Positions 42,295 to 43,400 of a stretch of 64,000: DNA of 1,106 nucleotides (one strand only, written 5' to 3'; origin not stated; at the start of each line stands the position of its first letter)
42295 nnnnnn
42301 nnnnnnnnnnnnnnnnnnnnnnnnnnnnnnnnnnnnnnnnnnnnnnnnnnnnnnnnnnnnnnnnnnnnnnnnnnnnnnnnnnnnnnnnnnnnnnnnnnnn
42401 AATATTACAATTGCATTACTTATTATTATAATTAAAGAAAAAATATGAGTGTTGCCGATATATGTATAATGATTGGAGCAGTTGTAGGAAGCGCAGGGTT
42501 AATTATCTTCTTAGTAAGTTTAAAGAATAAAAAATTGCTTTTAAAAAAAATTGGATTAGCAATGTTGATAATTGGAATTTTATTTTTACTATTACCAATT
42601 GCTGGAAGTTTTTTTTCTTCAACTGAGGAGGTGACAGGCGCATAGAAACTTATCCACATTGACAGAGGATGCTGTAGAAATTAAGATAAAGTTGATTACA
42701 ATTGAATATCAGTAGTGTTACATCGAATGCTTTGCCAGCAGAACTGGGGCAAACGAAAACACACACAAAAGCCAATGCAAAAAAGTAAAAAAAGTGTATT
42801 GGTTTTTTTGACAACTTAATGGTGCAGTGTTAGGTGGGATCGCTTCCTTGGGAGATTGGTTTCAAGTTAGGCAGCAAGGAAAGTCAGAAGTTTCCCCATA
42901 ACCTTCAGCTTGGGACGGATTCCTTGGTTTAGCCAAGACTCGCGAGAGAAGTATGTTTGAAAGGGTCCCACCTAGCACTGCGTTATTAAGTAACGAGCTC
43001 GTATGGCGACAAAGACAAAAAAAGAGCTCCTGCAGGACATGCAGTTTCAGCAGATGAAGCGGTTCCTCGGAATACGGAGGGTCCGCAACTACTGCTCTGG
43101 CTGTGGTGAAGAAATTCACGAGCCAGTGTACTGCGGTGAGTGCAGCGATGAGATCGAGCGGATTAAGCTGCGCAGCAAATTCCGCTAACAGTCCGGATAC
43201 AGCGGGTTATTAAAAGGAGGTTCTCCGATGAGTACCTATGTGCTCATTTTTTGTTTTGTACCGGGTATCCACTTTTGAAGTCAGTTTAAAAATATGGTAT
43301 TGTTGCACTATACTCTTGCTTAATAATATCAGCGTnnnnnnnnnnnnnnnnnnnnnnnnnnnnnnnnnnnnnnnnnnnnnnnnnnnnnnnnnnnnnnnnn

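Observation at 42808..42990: About 158-nt structured RNA candidate closed by a 16-bp helix containing a G.U pair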

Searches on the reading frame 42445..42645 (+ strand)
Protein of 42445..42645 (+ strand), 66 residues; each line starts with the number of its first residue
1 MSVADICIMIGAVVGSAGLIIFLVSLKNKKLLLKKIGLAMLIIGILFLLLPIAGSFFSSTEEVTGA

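Call 10: search_protein_families(library=pfam, proteins=[window:42445-42645:+], max_evalue=0.01)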
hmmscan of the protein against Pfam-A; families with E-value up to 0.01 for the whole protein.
window:42445-42645:+ (66 aa): 0 families

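Call 59: search_protein_families(library=ncbifam, proteins=[window:42445-42645:+], max_evalue=1)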
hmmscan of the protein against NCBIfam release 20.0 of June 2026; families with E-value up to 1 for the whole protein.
window:42445-42645:+ (66 aa): 4 families
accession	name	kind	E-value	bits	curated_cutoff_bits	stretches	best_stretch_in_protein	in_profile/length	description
TIGR04162.1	exo_VPEID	exception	0.044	12.7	150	1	5-52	109-156/516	exosortase E/protease, VPEID-CTERM system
NF052432.1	TC0500_fam_Inc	equivalog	0.23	10.8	240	1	8-52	47-89/214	TC0500 family inclusion membrane protein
TIGR00847.1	ccoS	equivalog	0.27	10.9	28.35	1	5-29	5-29/51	cbb3-type cytochrome oxidase assembly protein CcoS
NF033630.1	SLATT_6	subfamily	0.38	10.4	100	1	4-50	28-75/180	SLATT domain-containing protein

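Call 94: search_protein_families(library=padloc, proteins=[window:42445-42645:+], max_evalue=0.1)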
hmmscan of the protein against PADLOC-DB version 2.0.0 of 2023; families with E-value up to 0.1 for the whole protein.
window:42445-42645:+ (66 aa): 0 families
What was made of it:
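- Tried and rejected: No PADLOC hits (call 94).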

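Call 95: search_protein_families(library=phrogs, proteins=[window:42445-42645:+], max_evalue=0.1)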
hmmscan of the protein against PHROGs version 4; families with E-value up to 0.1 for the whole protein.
window:42445-42645:+ (66 aa): 1 family
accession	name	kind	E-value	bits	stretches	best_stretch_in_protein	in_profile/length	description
phrog_28030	-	unknown function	0.03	14.8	1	4-65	34-90/278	-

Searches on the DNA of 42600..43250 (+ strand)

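Call 4: search_rna_families(source=window, start=42600, end=43250, threshold=evalue, max_evalue=10, show_alignments=3)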
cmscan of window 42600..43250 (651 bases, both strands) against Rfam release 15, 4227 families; matches with E-value up to 10: 5.
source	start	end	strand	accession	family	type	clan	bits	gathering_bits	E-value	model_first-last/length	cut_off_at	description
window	42758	42814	+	RF01666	rox2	Cis-reg;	-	16.3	55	9.2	1-71/71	no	Drosophila rox2 ncRNA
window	43049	43096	-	RF00909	mir-883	Gene; miRNA;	-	16.2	85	3.1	15-62/77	no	mir-883 microRNA precursor family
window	42764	42810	+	RF00973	mir-597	Gene; miRNA;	-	15.9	100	4.5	23-68/97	no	mir-597 microRNA precursor family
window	42761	42790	+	RF02248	Six3os1_3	Gene; lncRNA;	-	12.2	40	1.5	45-75/75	no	Six3os1 conserved region 3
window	43102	43164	+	RF01127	sR42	Gene; snRNA; snoRNA; CD-box;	-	10.5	38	8.3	1-63/63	no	Small nucleolar RNA sR42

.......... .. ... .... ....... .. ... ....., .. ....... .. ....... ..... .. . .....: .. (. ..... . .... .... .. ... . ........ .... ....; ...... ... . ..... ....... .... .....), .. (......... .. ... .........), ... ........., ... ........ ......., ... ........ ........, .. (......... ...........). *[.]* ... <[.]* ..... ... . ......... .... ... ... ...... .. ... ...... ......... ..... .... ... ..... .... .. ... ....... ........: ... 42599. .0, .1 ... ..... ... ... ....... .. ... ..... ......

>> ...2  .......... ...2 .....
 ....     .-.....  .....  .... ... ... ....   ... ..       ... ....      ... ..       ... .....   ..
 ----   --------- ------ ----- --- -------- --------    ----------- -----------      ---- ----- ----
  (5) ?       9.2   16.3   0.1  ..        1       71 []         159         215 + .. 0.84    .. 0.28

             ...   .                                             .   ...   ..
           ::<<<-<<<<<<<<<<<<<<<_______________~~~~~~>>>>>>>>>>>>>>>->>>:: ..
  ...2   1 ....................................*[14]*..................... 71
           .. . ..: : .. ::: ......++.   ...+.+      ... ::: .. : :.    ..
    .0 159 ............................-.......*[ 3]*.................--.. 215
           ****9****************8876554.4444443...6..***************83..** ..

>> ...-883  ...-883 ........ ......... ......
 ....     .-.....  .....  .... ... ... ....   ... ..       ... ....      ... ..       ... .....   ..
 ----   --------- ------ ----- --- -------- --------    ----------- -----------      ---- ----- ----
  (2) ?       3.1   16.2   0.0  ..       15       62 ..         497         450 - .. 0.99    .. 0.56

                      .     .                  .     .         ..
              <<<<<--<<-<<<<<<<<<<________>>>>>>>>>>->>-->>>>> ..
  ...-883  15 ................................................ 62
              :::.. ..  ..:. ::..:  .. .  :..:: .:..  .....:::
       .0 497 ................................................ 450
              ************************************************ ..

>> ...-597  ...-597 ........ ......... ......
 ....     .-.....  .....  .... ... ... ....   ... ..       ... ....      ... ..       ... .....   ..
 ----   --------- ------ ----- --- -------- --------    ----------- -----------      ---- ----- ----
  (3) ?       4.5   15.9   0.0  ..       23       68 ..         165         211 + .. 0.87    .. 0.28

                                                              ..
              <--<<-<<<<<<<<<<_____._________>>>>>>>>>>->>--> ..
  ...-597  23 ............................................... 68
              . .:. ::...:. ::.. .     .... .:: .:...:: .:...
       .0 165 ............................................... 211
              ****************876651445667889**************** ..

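Call 18: search_dna_similar(query=window:42700-43200:+, collection=phages, mode=distant, max_evalue=0.01)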
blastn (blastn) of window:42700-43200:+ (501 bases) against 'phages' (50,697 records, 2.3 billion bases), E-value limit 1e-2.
No match.

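Call 19: search_dna_similar(query=window:42700-43200:+, collection=plasmids, mode=distant, max_evalue=0.01)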
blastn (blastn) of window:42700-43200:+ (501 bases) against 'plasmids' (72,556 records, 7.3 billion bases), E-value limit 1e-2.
No match.
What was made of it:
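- There is no similarity in the phage or plasmid collections (calls 18, 19).
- Tried and rejected: No phage or plasmid similarity (calls 18, 19).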

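Call 56: build_rna_model(alignment_id=A4, structure=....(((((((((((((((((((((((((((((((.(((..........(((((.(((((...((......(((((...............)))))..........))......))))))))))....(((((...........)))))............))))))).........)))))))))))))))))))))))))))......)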
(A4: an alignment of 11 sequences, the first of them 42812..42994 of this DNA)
Model R1 built from alignment A4 (11 sequences, 210 columns); structure: as given.
model positions 185; base pairs 56; branch points 1; effective number of sequences 2.89; information 0.59 bits per position. Calibrated on 0.2 Mb of random sequence (short: E-values are rough).
structure used (alignment columns):
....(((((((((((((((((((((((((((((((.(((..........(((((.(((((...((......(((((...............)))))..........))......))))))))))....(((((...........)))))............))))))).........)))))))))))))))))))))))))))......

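Call 57: search_with_rna_model(model_id=R1, sources=[window, L001, L002, L003, L004, L005, L006, L007, L008, L009, L010, L011, L012, L015, L016, L017, L018, L019, L021, L022], max_evalue=1, make_alignment=true)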
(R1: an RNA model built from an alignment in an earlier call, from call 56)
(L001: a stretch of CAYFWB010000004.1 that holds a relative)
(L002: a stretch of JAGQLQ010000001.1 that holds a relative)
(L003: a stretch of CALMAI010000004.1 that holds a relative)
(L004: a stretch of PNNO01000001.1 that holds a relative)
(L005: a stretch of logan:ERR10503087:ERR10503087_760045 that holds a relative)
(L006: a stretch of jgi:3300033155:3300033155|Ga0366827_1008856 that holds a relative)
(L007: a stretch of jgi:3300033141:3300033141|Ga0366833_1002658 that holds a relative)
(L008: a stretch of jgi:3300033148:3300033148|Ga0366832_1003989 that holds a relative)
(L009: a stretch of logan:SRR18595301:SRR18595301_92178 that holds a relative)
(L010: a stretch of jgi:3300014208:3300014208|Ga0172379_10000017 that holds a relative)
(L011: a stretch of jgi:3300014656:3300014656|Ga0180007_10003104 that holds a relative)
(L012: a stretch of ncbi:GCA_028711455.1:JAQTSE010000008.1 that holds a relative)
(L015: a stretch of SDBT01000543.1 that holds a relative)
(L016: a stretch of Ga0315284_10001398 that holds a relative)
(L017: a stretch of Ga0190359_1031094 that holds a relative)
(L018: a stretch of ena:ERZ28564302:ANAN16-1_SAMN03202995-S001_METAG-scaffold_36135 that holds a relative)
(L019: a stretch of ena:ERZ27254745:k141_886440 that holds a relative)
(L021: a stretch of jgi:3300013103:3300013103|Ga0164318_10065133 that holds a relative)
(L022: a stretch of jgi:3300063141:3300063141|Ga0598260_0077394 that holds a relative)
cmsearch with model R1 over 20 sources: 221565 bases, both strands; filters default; matches with E-value up to 1: 28.
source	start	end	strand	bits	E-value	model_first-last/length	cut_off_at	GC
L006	4509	4694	+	178.3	2.4e-48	1-185/185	no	0.32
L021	1306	1495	+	169.8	6.6e-46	1-185/185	no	0.35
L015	10040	10221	-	166.7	4.8e-45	1-185/185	no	0.42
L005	4473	4654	+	166.1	7.3e-45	1-185/185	no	0.43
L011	4890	5075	+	159.9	4.1e-43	1-185/185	no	0.37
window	42813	42994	+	157.6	1.9e-42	1-185/185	no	0.47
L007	4805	4988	+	151.5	9.9e-41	1-185/185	no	0.35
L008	4805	4988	+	151.5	9.9e-41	1-185/185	no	0.35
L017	1153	1334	-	149.1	4.8e-40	1-185/185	no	0.43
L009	4805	4991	+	148.2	8.7e-40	1-185/185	no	0.38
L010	4805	4991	+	148.2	8.7e-40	1-185/185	no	0.38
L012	4806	4994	+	145.7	4.5e-39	1-185/185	no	0.48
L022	490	674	+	107.8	2.5e-28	1-185/185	no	0.45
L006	4507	4692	-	47.3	3.7e-11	1-185/185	no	0.32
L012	4804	4991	-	37.7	1.9e-08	1-185/185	no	0.47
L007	4803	4986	-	33.6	3e-07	1-185/185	no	0.35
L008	4803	4986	-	33.6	3e-07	1-185/185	no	0.35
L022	487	673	-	32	8.1e-07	1-185/185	no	0.44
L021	1304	1493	-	31.6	1.1e-06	1-185/185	no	0.35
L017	1155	1336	+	31.5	1.2e-06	1-185/185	no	0.42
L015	10042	10223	+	31.5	1.2e-06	1-185/185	no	0.42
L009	4803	4989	-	28.9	6.3e-06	1-185/185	no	0.39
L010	4803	4989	-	28.9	6.3e-06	1-185/185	no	0.39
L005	4471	4652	-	28.3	9.4e-06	1-185/185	no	0.44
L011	4888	5073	-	27.5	1.6e-05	1-185/185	no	0.37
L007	5969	6031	+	12.3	0.33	1-185/185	no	0.33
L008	5969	6031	+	12.3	0.33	1-185/185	no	0.33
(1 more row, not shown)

Alignment A5: 28 matches aligned to the model, 402 columns, each read 5' to 3' on its own strand. Consensus structure (alignment columns), stored with it:
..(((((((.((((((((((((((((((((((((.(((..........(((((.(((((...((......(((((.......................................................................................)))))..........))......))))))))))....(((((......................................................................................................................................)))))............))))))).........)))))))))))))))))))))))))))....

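Call 63: search_with_rna_model(model_id=R1, sources=[window, L005, L006, L007, L009, L011, L012, L015, L017, L021, L022], max_evalue=1e-20, make_alignment=true)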
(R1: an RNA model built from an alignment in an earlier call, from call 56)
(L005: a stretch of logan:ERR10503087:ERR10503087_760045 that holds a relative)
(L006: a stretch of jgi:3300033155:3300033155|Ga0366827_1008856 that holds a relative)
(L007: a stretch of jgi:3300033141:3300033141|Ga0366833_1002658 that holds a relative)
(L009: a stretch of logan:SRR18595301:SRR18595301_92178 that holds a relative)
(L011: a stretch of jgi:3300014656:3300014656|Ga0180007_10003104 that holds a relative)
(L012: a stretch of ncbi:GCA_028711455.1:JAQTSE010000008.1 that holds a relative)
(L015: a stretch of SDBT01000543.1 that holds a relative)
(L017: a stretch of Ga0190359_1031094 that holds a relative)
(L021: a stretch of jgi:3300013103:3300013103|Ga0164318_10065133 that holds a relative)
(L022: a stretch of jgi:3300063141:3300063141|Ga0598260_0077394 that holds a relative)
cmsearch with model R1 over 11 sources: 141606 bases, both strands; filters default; matches with E-value up to 1e-20: 11.
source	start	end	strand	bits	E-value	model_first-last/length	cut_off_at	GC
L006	4509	4694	+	178.3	1.6e-48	1-185/185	no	0.32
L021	1306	1495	+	169.8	4.2e-46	1-185/185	no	0.35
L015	10040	10221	-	166.7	3.1e-45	1-185/185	no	0.42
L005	4473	4654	+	166.1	4.7e-45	1-185/185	no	0.43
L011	4890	5075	+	159.9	2.6e-43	1-185/185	no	0.37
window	42813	42994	+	157.6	1.2e-42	1-185/185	no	0.47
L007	4805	4988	+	151.5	6.3e-41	1-185/185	no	0.35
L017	1153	1334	-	149.1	3.1e-40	1-185/185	no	0.43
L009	4805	4991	+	148.2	5.6e-40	1-185/185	no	0.38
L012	4806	4994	+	145.7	2.9e-39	1-185/185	no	0.48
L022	490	674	+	107.8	1.6e-28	1-185/185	no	0.45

Alignment A8: 11 matches aligned to the model, 206 columns, each read 5' to 3' on its own strand. Consensus structure (alignment columns), stored with it:
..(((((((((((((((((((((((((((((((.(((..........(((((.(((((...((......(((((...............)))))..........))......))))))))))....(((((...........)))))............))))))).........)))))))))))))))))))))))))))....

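Call 75: search_rna_families(sources=[L017, L021, L022, L018, L012, L005], threshold=evalue, max_evalue=10)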
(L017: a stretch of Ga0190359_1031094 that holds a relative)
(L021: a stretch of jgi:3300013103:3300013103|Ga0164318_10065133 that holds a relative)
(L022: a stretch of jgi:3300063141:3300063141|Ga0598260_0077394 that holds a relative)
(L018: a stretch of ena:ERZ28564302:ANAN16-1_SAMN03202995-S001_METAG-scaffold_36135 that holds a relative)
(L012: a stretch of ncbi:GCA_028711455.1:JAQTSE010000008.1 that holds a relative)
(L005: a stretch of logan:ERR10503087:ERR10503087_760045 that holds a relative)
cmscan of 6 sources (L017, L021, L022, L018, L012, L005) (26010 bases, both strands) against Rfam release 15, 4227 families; matches with E-value up to 10: 4.
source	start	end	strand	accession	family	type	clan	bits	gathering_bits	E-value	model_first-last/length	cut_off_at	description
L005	7664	7797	+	RF00512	Leu_leader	Cis-reg; leader;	-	21.4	50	2.4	1-148/148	no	Leucine operon leader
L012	844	919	-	RF00831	mir-73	Gene; miRNA;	CL00090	18.3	86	6.9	1-94/94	no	mir-73 microRNA precursor family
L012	1189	1210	-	RF00180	REN-SRE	Cis-reg;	-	17.2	41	5.9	1-22/37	no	Renin stability regulatory element (REN-SRE)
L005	1345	1394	+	RF03163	c4-a1b1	Gene; antisense;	CL00128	16.5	46.7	6.2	1-53/53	no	a1, b1 targets of C4 antisense RNA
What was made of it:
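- No Rfam riboswitch match was found (calls 4, 75).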

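Call 89: search_with_rna_model(model_id=R1, source=window, filters=off, max_evalue=10)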
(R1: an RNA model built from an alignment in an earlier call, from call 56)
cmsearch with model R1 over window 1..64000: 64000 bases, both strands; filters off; matches with E-value up to 10: 40.
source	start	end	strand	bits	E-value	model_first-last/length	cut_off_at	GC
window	42813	42994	+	157.5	5.7e-43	1-185/185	no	0.47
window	42811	42992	-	32.3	1.9e-07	1-185/185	no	0.47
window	45910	45954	+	11.8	0.13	1-185/185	no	0.33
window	45909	45951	-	11.1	0.21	1-185/185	no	0.35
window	1859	1890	+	11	0.22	1-185/185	no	0.44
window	51145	51186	-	10.6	0.29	1-185/185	no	0.6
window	4338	4383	-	9.8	0.49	1-185/185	no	0.54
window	22364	22396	-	9.6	0.53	1-185/185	no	0.45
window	51150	51185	+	9.4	0.61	1-185/185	no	0.67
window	36537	36572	-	8.7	0.99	1-185/185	no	0.33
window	41775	41821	+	8.5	1.1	1-185/185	no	0.38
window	4827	4891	+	8.5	1.1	1-185/185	no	0.26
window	23935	23991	+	8.4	1.2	1-185/185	no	0.37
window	47109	47153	-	8.4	1.2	1-185/185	no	0.49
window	36260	36334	+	8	1.6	1-185/185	no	0.27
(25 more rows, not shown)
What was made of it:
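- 42814..42991 (+): The structured RNA domain ('rod'): P1, bulge, P2, P2b, and a three-way junction with hairpins A and B. Covariance model R1 (185 positions, 56 bp) hits 42813-42994 on the + strand at 157.6 bits (calls 56, 57, 89).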
